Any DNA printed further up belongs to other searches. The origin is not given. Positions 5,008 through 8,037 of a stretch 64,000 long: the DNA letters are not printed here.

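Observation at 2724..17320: Thirteen-gene, tightly coupled operon combining an Opp-type binding protein with sugar-type and amino-acid-type enzymes; I cannot assign it to any named pathway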

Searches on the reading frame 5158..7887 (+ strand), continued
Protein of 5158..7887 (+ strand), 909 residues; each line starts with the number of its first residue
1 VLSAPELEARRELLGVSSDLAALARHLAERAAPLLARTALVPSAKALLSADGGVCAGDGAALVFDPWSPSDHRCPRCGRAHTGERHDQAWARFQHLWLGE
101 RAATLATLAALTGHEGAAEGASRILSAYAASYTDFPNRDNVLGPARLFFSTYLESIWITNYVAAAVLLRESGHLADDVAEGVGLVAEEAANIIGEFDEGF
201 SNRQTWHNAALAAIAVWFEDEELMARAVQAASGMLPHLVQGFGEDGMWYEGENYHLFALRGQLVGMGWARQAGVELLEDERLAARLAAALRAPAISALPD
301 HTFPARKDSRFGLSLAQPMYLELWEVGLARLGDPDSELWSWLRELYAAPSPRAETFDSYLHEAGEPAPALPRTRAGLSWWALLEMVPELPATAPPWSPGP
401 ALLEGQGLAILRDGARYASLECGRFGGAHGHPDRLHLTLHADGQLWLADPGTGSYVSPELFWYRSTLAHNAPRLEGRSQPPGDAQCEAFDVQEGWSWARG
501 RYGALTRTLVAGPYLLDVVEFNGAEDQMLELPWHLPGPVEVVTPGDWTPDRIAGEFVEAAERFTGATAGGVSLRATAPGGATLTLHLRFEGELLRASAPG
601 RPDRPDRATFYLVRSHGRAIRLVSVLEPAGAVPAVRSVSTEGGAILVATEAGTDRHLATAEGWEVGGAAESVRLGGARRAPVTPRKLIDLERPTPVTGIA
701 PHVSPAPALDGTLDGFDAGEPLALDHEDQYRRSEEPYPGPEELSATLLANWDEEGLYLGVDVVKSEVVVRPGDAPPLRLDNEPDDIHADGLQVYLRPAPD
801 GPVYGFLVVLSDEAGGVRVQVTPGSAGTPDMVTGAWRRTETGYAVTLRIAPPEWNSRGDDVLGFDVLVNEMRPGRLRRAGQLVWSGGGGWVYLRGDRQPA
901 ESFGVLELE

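Call 23: search_dna_similar(query=window:5158-7887:+, collection=plasmids, mode=protein, max_evalue=0.00001, max_rows=15)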
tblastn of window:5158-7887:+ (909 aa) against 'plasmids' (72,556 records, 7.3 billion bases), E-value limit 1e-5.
Records with a match: 4; places in all: 4; records where one place covers at least 80% of the query: 0.
Best place of each record, by identity: <60% 4.
By first word of the organism name: Streptomyces 2; Photobacterium 1; Agrobacterium 1.
By predicted mobility (MOB-suite, as given by PLSDB): non-mobilizable 3; conjugative 1.
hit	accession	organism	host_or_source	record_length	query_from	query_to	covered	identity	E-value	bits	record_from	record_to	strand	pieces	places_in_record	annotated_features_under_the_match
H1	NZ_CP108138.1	Streptomyces sp. NBC_00184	-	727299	146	529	42%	29.4%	3e-8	66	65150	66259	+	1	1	heparinase II/III family protein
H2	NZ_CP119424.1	Photobacterium sp. DA100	-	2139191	198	633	48%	22.0%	4e-13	82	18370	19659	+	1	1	none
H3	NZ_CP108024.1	Streptomyces sp. NBC_00316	-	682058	407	542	15%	36.2%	1e-8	67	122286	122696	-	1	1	heparinase II/III family protein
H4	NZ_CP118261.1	Agrobacterium vitis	Grape,cell culture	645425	389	501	12%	33.6%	8e-6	58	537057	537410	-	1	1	heparinase II/III family protein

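Call 44: search_protein_representatives(protein=window:5158-7887:+)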
Query: 909 residues. Proteins with E-value up to 0.001 (for the whole library): 1961; up to 1e-10: 1234; up to 1e-30: 368. The best 150 are listed.
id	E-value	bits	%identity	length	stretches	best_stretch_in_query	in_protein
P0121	0.0e+00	1216.6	63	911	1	1-908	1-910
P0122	0.0e+00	1187.0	63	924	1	1-908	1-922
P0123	0.0e+00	1138.5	61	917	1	2-908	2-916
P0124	1.3e-281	953.4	52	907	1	1-908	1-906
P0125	2.4e-269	912.8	53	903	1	6-908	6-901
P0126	2.6e-269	912.7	52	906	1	1-908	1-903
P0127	7.6e-243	825.2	63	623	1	3-617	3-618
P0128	2.4e-224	763.9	51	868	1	78-908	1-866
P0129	1.9e-206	704.7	54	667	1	240-908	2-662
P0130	2.0e-173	595.4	44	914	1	12-908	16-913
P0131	3.7e-167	574.7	55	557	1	355-908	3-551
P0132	2.2e-162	558.9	43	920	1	3-902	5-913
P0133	5.4e-155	534.4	50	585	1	319-908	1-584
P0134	4.2e-154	531.5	63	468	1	3-403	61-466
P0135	7.1e-152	524.1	54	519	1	385-908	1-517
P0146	5.1e-141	488.1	71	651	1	28-349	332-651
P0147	1.3e-136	473.6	38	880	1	3-901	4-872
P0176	3.0e-112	392.9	50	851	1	28-537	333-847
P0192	4.3e-102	359.3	64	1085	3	279-457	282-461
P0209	2.5e-90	320.4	34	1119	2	34-661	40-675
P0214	9.8e-88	311.8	31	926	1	30-908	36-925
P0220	2.2e-83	297.4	36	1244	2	2-552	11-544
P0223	5.3e-80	286.2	34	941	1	54-908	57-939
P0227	3.2e-79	283.6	33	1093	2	54-497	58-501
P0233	2.2e-75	270.9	33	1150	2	54-505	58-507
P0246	6.3e-68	246.2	35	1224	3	54-332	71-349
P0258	1.3e-63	232.0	33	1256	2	33-541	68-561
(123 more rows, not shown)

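Call 45: find_homologous_proteins(query=P0147, max_evalue=1e-20)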
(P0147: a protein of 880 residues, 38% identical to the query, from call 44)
Query P0147 (880 aa): 2467 proteins with E <= 1e-20 among 8000 candidates; the best 120 are listed.
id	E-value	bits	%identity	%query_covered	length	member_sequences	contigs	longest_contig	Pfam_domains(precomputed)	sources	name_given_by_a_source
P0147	0.0e+0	2034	100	100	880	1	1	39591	PF07940.19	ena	-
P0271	0.0e+0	1556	76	100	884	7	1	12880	PF05426.19,PF07940.19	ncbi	ncbi:MAG: heparinase II/III family protein [Gemmatimonadales bacterium]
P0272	0.0e+0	1078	55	100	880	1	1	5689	PF05426.19,PF07940.19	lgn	-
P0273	0.0e+0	1030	55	100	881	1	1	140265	PF05426.19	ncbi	-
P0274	5.4e-253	860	48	100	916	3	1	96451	PF07940.19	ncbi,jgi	jgi:hypothetical protein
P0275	1.7e-247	842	46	100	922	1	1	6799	PF07940.19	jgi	jgi:hypothetical protein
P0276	3.2e-247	841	47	100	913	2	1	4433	PF05426.19,PF07940.19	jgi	-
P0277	7.7e-246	836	47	99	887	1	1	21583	PF07940.19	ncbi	-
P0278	1.8e-245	835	46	100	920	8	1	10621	PF05426.19,PF07940.19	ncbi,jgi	jgi:hypothetical protein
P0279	2.0e-245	835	49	99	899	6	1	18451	PF07940.19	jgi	-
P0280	9.5e-245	833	46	100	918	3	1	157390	PF07940.19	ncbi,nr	ncbi:MAG: hypothetical protein GTN62_14660 [Gemmatimonadales bacterium]|nr:hypothetical protein [Gem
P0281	1.1e-243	829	47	100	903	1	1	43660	PF07940.19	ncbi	-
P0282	4.3e-243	827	47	100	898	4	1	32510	PF07940.19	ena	-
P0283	8.3e-243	826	48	98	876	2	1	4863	-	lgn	-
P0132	1.6e-242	825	47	95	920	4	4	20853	PF07940.19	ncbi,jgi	jgi:hypothetical protein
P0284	2.6e-242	825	46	100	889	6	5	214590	PF07940.19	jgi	-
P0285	5.9e-242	824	47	100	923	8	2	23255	PF07940.19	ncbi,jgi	jgi:hypothetical protein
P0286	6.1e-242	824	47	95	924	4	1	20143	PF07940.19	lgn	-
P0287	5.4e-240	817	46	100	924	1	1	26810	PF05426.19,PF07940.19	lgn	-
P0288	1.2e-239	816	47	100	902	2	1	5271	PF07940.19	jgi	-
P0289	4.7e-239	814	46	100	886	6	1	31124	PF05426.19,PF07940.19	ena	-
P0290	1.2e-238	813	47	99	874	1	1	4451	PF07940.19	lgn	-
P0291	2.1e-238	812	47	96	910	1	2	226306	PF07940.19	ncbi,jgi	jgi:hypothetical protein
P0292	1.4e-237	809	46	100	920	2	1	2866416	PF05426.19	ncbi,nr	ncbi:MAG: heparinase II/III family protein [Gemmatimonadota bacterium]|nr:MAG: heparinase II/III fam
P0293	3.1e-237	808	46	99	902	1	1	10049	PF07940.19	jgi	-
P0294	6.2e-237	807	46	100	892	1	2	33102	PF07940.19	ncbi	-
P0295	1.1e-236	806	46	99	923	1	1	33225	PF07940.19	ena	-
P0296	3.2e-236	805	46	100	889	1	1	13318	PF07940.19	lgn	-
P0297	1.1e-234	800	45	100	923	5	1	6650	PF07940.19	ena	-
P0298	1.3e-234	799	47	100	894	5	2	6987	PF07940.19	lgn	-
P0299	7.6e-234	797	45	100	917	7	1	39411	PF07940.19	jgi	jgi:hypothetical protein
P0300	7.7e-233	793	46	100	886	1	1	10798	PF05426.19,PF07940.19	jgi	jgi:hypothetical protein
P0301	1.8e-232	792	45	100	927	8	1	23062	PF07940.19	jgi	jgi:hypothetical protein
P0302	9.5e-232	790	46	100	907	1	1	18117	PF07940.19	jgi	-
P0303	1.6e-231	789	46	99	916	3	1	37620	PF07940.19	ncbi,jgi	jgi:hypothetical protein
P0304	7.6e-231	787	45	100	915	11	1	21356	PF07940.19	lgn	-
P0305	1.2e-230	786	45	100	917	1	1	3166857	PF07940.19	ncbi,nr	ncbi:MAG: heparinase II/III family protein [Gemmatimonadota bacterium]|nr:MAG: heparinase II/III fam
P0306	1.6e-230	786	46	100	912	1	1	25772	PF07940.19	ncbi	-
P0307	1.0e-229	783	45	99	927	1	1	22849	PF07940.19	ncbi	-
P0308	1.2e-229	783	46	100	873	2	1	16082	PF07940.19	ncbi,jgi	jgi:hypothetical protein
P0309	6.9e-229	780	45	100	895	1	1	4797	PF07940.19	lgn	-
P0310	1.4e-228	779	45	98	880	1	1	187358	PF07940.19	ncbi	-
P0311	3.8e-228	778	45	100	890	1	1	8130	PF07940.19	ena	-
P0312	6.8e-228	777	45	100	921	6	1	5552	PF07940.19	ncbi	-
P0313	7.0e-228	777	46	93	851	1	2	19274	PF05426.19,PF07940.19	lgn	-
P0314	7.4e-228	777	46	100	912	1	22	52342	PF07940.19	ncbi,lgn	-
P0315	2.1e-227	775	44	100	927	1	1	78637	PF07940.19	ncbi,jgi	jgi:hypothetical protein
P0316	1.2e-226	773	47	100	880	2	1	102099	PF07940.19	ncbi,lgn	-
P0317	1.2e-226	773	45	100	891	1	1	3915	PF05426.19,PF07940.19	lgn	-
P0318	3.9e-226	771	45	99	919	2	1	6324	PF07940.19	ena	-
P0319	1.3e-225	770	45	100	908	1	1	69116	PF07940.19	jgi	jgi:hypothetical protein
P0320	2.2e-225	769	45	99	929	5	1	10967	PF07940.19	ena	-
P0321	2.9e-225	768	46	100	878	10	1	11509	PF07940.19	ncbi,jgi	jgi:hypothetical protein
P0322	3.7e-223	761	44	100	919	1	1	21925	PF07940.19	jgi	jgi:hypothetical protein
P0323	4.1e-223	761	46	93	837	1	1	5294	PF07940.19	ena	-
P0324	7.4e-223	760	44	100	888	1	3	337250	PF07940.19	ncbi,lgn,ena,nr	ncbi:MAG: hypothetical protein EXR93_01300 [Gemmatimonadetes bacterium]|nr:hypothetical protein [Gem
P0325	1.7e-221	756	44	100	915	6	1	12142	PF05426.19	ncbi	-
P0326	9.7e-221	753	44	100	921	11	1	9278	PF05426.19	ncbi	-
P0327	1.1e-220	753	45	96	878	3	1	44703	PF07940.19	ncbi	-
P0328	1.3e-220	753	45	100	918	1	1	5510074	PF07940.19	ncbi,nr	ncbi:MAG: heparinase II/III family protein [Gemmatimonadota bacterium]|nr:MAG: heparinase II/III fam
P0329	2.4e-219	749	44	99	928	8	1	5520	PF07940.19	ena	-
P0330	3.2e-218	745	44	99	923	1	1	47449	PF07940.19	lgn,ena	-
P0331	4.1e-218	745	45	99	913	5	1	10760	PF07940.19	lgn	-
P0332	9.0e-218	744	43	99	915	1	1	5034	PF07940.19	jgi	jgi:hypothetical protein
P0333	1.1e-217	743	44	100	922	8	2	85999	PF07940.19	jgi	jgi:hypothetical protein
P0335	1.2e-217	743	44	99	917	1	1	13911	PF07940.19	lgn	-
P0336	6.0e-217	741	43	99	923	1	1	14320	PF07940.19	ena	-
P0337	1.8e-216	739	45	100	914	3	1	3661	PF07940.19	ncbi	ncbi:MAG: heparinase II/III family protein [Gemmatimonadales bacterium]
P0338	1.9e-216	739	43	100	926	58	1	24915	PF07940.19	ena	-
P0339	3.2e-215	735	44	100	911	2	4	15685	PF07940.19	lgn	-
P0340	2.6e-214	732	45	100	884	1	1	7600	PF07940.19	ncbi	-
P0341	6.8e-214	731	46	93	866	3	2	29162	PF07940.19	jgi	jgi:hypothetical protein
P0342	1.8e-212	726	42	100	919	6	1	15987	PF07940.19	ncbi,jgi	jgi:hypothetical protein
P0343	2.7e-212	725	43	100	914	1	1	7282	PF05426.19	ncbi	-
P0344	2.9e-212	725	44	99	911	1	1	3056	PF05426.19,PF07940.19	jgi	jgi:hypothetical protein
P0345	1.8e-211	723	42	99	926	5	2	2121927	-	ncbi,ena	-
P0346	1.8e-211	723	43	100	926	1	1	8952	PF05426.19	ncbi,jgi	jgi:hypothetical protein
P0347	3.5e-211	722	44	100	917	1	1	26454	PF07940.19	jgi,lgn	jgi:hypothetical protein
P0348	2.8e-210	719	45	99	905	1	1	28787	PF07940.19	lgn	-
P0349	8.8e-210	717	45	95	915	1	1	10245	PF07940.19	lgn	-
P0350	1.6e-209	716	42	99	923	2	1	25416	PF07940.19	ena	-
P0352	1.0e-208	714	45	98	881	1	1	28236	PF07940.19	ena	-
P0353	1.3e-208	713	43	99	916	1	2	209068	PF07940.19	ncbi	-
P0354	2.6e-208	712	42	99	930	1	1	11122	PF07940.19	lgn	-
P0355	5.8e-208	711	42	97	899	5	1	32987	PF07940.19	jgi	jgi:hypothetical protein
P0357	3.0e-206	705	44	100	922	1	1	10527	PF07940.19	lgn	-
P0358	2.3e-205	702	42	100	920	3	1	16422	PF07940.19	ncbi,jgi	jgi:hypothetical protein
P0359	4.8e-205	701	44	100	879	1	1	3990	PF07940.19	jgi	jgi:hypothetical protein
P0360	2.4e-204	699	43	100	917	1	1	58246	PF07940.19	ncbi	-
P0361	4.2e-204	698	44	100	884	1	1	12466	PF05426.19,PF07940.19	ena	-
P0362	5.0e-204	698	41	100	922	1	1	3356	PF05426.19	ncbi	-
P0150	2.9e-202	692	41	100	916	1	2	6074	PF07940.19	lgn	-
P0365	2.7e-201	689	44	99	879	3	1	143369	PF07940.19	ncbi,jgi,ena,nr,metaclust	ncbi:MAG: hypothetical protein AMS20_14315 [Gemmatimonas sp. SG8_28]|nr:MAG: hypothetical protein AM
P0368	1.0e-199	684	44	99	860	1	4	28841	PF07940.19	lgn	-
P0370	2.0e-198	680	43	95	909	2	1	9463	PF07940.19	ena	-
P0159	2.7e-198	679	40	100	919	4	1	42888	PF05426.19,PF07940.19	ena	-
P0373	1.9e-195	670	43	99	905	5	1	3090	PF07940.19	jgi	jgi:hypothetical protein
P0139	2.6e-194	666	43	99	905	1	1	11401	PF07940.19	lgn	-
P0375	1.1e-192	661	43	99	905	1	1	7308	PF07940.19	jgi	-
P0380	1.5e-189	650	44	98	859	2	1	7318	PF07940.19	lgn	-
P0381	1.7e-189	650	43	99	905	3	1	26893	PF05426.19,PF07940.19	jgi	jgi:hypothetical protein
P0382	2.7e-189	649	42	100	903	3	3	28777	PF07940.19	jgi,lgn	jgi:hypothetical protein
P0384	3.4e-189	649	42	99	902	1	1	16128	PF07940.19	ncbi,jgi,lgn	-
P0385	4.0e-188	645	47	80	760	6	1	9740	PF07940.19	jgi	jgi:hypothetical protein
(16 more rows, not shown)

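Call 46: find_encoding_contigs(protein=P0328, flank=10000, max_places=1)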
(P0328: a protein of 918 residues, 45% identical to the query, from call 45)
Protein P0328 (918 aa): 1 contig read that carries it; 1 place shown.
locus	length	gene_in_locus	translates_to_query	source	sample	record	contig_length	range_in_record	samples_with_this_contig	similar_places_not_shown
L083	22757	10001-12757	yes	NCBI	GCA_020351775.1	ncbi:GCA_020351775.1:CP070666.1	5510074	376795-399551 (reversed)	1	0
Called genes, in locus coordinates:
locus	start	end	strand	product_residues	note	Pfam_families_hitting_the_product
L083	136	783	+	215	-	-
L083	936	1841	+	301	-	PF00072:Response_reg (faint), PF00990:GGDEF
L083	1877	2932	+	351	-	PF13717:Zn_ribbon_4, PF13719:Zn_ribbon_5 (weak)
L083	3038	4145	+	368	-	PF03462:PCRF, PF00472:RF-1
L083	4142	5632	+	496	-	PF01336:tRNA_anti-codon, PF00152:tRNA-synt_2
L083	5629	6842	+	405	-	PF12704:MacB_PCD, PF02687:FtsX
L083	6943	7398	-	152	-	PF19300:BPD_transp_1_N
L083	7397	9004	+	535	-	PF00496:SBP_bac_5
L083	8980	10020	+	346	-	PF00288:GHMP_kinases_N, PF08544:GHMP_kinases_C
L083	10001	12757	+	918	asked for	PF07940:Hepar_II_III_C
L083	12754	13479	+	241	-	PF00588:SpoU_methylase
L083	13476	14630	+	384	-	PF00202:Aminotran_3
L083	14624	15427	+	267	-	PF04909:Amidohydro_2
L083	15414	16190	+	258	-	-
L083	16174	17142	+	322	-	PF00701:DHDPS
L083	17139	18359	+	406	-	-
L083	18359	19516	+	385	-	PF02746:MR_MLE_N, PF21508:MenC_N (faint), PF13378:MR_MLE_C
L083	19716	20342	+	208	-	PF02085:Cytochrom_CIII (faint), PF14522:Cytochrome_C7 (weak)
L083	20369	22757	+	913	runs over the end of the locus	PF04879:Molybdop_Fe4S4, PF00384:Molybdopterin, PF01568:Molydop_binding, PF12838:Fer4_7 (weak), PF13247:Fer4_11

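Call 47: find_encoding_contigs(protein=P0365, flank=10000, max_places=1)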
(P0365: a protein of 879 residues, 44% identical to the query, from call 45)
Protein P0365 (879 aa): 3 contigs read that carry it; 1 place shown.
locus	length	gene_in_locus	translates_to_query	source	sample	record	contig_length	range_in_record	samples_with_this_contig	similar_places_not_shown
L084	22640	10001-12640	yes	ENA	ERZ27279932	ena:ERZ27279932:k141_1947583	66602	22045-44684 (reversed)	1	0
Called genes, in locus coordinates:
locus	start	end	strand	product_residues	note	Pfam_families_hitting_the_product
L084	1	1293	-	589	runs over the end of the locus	PF01636:APH (faint), PF07714:PK_Tyr_Ser-Thr, PF00069:Pkinase, PF07714:PK_Tyr_Ser-Thr, PF17667:Pkinase_fungal (weak)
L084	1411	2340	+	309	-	PF08240:ADH_N, PF00107:ADH_zinc_N, PF13602:ADH_zinc_N_2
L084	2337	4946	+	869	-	PF01074:Glyco_hydro_38N, PF09261:Alpha-mann_mid (weak), PF07748:Glyco_hydro_38C (weak), PF17677:Glyco_hydro38C2 (weak)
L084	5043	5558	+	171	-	-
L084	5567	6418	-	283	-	PF12911:OppC_N (weak), PF00528:BPD_transp_1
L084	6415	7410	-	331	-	PF19300:BPD_transp_1_N, PF00528:BPD_transp_1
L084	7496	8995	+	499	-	PF00496:SBP_bac_5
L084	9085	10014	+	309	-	PF00288:GHMP_kinases_N, PF08544:GHMP_kinases_C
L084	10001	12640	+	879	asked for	PF07940:Hepar_II_III_C (weak)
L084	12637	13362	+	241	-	PF00588:SpoU_methylase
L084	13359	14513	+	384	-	PF00202:Aminotran_3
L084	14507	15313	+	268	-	PF04909:Amidohydro_2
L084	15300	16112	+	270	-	-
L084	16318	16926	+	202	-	PF14522:Cytochrome_C7 (faint)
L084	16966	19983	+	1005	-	PF04879:Molybdop_Fe4S4, PF13183:Fer4_8 (faint), PF00384:Molybdopterin, PF01568:Molydop_binding, PF12838:Fer4_7 (weak), PF13247:Fer4_11 (weak)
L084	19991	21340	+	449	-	PF03916:NrfD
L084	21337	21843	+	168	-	PF11821:ActD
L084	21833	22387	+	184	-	PF00034:Cytochrom_C, PF13442:Cytochrome_CBB3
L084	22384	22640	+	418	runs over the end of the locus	PF03916:NrfD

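Call 48: find_encoding_contigs(protein=P0147, flank=10000, max_places=1)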
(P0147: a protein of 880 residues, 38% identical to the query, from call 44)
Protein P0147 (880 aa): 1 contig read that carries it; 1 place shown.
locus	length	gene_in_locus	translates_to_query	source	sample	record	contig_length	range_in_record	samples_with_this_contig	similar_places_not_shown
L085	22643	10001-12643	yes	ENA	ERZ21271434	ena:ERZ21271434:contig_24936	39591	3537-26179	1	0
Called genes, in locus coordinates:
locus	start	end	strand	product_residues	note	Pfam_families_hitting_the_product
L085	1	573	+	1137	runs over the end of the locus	PF00873:ACR_tran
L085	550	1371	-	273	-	PF00795:CN_hydrolase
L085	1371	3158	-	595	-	PF00069:Pkinase, PF01636:APH (faint), PF07714:PK_Tyr_Ser-Thr, PF00069:Pkinase, PF03109:ABC1 (faint), PF07714:PK_Tyr_Ser-Thr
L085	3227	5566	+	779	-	PF00498:FHA, PF16697:Yop-YscD_cpl, PF00089:Trypsin (weak), PF13365:Trypsin_2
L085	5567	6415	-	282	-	PF00528:BPD_transp_1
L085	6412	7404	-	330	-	PF19300:BPD_transp_1_N, PF00528:BPD_transp_1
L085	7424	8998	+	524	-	PF00496:SBP_bac_5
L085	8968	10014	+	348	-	PF00288:GHMP_kinases_N, PF08544:GHMP_kinases_C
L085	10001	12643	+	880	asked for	PF07940:Hepar_II_III_C (weak)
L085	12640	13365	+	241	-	PF00588:SpoU_methylase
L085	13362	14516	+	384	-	PF00202:Aminotran_3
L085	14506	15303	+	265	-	PF04909:Amidohydro_2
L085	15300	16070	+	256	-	PF04909:Amidohydro_2 (weak)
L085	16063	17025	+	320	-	PF00701:DHDPS (weak)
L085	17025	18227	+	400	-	-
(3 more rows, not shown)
